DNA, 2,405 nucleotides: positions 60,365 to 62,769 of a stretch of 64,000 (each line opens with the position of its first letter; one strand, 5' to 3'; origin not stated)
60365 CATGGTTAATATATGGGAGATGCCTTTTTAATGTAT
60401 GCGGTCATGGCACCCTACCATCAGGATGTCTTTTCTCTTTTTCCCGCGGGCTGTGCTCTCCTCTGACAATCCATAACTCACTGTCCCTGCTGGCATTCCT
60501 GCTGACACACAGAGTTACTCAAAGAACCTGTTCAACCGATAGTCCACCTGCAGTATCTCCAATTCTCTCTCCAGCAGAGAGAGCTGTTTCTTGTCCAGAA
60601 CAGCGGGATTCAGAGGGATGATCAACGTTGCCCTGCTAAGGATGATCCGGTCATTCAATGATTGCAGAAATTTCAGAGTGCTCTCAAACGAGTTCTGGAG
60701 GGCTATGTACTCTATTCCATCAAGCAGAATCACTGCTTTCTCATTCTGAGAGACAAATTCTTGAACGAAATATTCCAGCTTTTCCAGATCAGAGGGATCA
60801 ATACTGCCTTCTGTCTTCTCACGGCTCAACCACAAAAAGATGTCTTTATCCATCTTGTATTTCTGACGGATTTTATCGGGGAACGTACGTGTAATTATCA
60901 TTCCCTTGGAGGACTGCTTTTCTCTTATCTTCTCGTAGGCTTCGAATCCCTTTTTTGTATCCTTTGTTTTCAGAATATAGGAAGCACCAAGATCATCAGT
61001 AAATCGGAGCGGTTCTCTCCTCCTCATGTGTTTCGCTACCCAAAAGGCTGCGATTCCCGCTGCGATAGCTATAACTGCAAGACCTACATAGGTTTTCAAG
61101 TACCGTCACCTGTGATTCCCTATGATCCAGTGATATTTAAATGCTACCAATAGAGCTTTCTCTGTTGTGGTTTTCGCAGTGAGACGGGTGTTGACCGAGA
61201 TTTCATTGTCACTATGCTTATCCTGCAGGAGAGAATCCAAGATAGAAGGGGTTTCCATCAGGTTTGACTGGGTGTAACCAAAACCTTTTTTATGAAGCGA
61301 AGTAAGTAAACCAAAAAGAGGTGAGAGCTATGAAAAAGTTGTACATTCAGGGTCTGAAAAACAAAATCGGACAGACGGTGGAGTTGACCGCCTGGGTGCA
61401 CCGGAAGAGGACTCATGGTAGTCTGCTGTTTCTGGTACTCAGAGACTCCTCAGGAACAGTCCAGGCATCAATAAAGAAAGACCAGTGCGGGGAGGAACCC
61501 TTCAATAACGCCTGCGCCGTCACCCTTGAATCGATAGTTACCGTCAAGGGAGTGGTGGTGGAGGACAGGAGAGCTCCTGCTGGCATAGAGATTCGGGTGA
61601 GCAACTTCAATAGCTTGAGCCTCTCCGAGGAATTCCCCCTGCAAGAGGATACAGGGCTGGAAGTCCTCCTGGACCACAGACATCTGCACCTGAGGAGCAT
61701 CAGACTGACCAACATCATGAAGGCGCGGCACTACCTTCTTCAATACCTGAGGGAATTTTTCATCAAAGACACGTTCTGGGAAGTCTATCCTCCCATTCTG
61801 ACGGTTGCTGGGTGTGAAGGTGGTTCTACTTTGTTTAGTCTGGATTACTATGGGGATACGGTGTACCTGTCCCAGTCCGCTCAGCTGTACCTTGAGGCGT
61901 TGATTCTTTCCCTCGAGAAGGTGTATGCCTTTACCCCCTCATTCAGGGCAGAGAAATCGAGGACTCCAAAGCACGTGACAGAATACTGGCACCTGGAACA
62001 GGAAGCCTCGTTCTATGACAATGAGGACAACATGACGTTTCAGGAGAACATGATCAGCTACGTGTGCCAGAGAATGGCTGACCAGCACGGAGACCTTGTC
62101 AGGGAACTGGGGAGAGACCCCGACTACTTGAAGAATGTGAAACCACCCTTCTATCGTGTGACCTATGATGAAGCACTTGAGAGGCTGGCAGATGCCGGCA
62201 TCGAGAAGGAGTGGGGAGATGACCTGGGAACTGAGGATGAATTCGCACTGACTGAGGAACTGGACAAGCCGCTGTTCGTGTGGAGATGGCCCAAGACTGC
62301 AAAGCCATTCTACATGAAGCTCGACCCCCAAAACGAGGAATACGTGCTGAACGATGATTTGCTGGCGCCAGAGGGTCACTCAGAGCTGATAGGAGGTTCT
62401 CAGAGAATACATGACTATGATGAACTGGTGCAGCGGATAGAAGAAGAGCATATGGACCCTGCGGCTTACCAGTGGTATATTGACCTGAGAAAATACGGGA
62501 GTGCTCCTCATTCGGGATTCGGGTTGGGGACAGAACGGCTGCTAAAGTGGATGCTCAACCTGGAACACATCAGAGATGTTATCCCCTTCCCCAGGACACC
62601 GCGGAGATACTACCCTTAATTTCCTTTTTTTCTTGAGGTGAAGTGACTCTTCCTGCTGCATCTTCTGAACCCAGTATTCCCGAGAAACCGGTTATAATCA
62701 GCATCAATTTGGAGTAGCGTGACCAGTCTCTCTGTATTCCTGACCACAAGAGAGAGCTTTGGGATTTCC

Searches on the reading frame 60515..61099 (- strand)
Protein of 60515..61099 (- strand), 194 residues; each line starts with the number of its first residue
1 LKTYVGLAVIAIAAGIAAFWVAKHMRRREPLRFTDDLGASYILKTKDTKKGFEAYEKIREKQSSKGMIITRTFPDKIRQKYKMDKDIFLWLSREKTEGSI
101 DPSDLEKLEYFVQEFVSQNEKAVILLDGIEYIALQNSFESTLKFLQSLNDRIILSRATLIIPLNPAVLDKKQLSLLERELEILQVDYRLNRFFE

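Call 3: search_protein_families(library=pfam, proteins=[window:60515-61099:-], max_evalue=0.01)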
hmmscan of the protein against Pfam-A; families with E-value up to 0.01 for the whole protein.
window:60515-61099:- (194 aa): 2 families
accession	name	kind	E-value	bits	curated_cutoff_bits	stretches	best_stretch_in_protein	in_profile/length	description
PF05763.18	DUF835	-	7.5e-37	126.6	33.1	1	54-180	11-136/136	Protein of unknown function (DUF835)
PF05729.18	NACHT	-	0.0013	19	26.7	1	111-182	72-148/167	NACHT domain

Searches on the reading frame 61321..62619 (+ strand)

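Call 3: search_protein_families(library=pfam, proteins=[window:61321-62619:+], max_evalue=0.01)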
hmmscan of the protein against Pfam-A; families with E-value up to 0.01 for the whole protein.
window:61321-62619:+ (432 aa): 2 families
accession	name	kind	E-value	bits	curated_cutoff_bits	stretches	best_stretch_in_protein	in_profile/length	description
PF00152.25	tRNA-synt_2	-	7e-76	255.7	25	1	114-426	3-307/308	tRNA synthetases class II (D, K and N)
PF01336.31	tRNA_anti-codon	-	2.4e-12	47.1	27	1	20-97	1-73/75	OB-fold nucleic acid binding domain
